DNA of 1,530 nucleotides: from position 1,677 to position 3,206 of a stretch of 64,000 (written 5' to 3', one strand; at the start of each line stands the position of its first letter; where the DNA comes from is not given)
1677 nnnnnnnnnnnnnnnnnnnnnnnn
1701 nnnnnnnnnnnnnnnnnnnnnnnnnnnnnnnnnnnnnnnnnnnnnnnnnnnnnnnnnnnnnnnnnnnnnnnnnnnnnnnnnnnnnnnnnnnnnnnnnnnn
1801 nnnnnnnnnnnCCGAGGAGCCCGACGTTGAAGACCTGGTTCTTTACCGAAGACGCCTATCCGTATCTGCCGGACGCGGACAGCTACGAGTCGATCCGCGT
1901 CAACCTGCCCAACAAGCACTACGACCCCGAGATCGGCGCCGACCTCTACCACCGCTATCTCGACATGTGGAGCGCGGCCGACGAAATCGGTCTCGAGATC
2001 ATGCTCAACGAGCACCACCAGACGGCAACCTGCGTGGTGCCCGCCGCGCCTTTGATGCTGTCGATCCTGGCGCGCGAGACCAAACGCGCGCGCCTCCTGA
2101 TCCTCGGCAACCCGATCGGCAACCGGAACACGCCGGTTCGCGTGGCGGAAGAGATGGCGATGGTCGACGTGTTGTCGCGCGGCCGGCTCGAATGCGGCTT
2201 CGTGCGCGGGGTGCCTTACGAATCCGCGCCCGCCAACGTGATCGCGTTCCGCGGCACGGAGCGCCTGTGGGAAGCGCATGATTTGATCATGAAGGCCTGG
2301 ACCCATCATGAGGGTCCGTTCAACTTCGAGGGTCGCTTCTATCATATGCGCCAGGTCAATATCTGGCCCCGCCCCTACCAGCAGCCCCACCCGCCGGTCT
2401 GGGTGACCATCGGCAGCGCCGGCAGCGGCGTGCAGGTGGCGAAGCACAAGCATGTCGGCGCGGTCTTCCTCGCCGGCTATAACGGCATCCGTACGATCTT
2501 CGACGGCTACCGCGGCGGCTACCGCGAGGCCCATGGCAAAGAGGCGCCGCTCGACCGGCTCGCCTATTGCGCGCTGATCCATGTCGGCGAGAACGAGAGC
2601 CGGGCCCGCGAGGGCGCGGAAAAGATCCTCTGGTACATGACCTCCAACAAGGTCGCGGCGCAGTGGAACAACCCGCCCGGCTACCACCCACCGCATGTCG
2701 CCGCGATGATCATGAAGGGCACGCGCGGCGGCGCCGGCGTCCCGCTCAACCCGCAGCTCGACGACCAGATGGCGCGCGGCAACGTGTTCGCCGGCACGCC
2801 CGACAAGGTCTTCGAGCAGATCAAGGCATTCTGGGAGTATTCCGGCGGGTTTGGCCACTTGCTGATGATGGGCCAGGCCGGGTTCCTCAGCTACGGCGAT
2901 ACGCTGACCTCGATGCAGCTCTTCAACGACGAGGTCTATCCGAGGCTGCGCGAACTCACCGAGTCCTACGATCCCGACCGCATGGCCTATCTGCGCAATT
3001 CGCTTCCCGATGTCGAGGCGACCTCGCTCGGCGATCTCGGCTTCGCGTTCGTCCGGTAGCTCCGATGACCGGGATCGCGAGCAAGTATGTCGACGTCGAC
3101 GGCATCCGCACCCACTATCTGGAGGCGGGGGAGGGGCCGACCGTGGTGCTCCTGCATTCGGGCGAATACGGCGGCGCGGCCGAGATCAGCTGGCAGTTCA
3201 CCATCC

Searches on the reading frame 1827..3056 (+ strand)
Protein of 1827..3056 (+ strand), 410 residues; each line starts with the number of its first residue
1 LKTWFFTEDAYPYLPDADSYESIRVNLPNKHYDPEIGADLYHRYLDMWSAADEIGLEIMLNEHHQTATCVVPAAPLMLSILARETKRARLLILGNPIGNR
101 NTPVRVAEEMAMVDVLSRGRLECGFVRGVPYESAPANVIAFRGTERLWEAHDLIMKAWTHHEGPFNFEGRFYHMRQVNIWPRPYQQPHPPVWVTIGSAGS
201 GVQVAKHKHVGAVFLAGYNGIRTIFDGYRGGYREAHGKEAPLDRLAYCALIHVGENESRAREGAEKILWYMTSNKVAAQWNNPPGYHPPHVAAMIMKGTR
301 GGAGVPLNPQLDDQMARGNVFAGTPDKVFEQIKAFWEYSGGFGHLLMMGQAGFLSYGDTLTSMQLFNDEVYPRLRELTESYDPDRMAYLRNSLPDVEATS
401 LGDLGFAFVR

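Call 67: search_protein_families(library=ncbifam, proteins=[window:1827-3056:+], max_evalue=0.00001)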
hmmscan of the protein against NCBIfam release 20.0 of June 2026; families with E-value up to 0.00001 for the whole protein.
window:1827-3056:+ (410 aa): 13 families
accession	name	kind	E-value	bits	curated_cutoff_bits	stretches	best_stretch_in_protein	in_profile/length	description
TIGR03858.1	LLM_2I7G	subfamily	2e-18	66.5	462.25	1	44-375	28-337/337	Atu2307/SP_0267 family LLM class monooxygenase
TIGR03560.1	F420_Rv1855c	subfamily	6.7e-18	65.3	231.4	1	39-194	10-173/227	TIGR03560 family F420-dependent LLM class oxidoreductase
TIGR03619.1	F420_Rv2161c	subfamily_domain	7.1e-17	61.8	166.9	1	77-208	49-177/247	TIGR03619 family F420-dependent LLM class oxidoreductase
TIGR04036.1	LLM_CE1758_fam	subfamily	1.9e-16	59.9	479.1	1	48-198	34-181/355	CE1758 family FMN-dependent luciferase-like monooxygenase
TIGR04020.1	seco_metab_LLM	subfamily_domain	9.1e-11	41.5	244.45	1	38-230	15-209/341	MupA/Atu3671 family FMN-dependent luciferase-like monooxygenase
TIGR03558.1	oxido_grp_1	subfamily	6.5e-10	38.7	166.95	1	49-336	27-295/325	MsnO8 family LLM class oxidoreductase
TIGR04021.1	LLM_DMSO2_sfnG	equivalog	1.9e-08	34.1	382.95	1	81-377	70-348/350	dimethylsulfone monooxygenase SfnG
NF052254.1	luciferase_Alph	exception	3.8e-08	32.9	600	1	39-207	19-185/354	luciferase subunit alpha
TIGR03565.1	alk_sulf_monoox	equivalog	7.9e-08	31.7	518.2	1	49-208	34-187/346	FMNH2-dependent alkanesulfonate monooxygenase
NF001939.1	PRK00719.1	subfamily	9e-08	31.3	510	1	48-207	33-186/373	alkanesulfonate monooxygenase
TIGR04027.1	LLM_KPN_01858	hypoth_equivalog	9.6e-08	31.3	412.9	1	60-161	39-141/326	putative FMN-dependent luciferase-like monooxygenase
NF052255.1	luciferase_Beta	exception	8.9e-07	28.3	500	1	57-214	40-194/325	luciferase subunit beta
TIGR03860.1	FMN_nitrolo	subfamily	9.4e-07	28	279.7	0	165-280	186-299/422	NtaA/DmoA family FMN-dependent monooxygenase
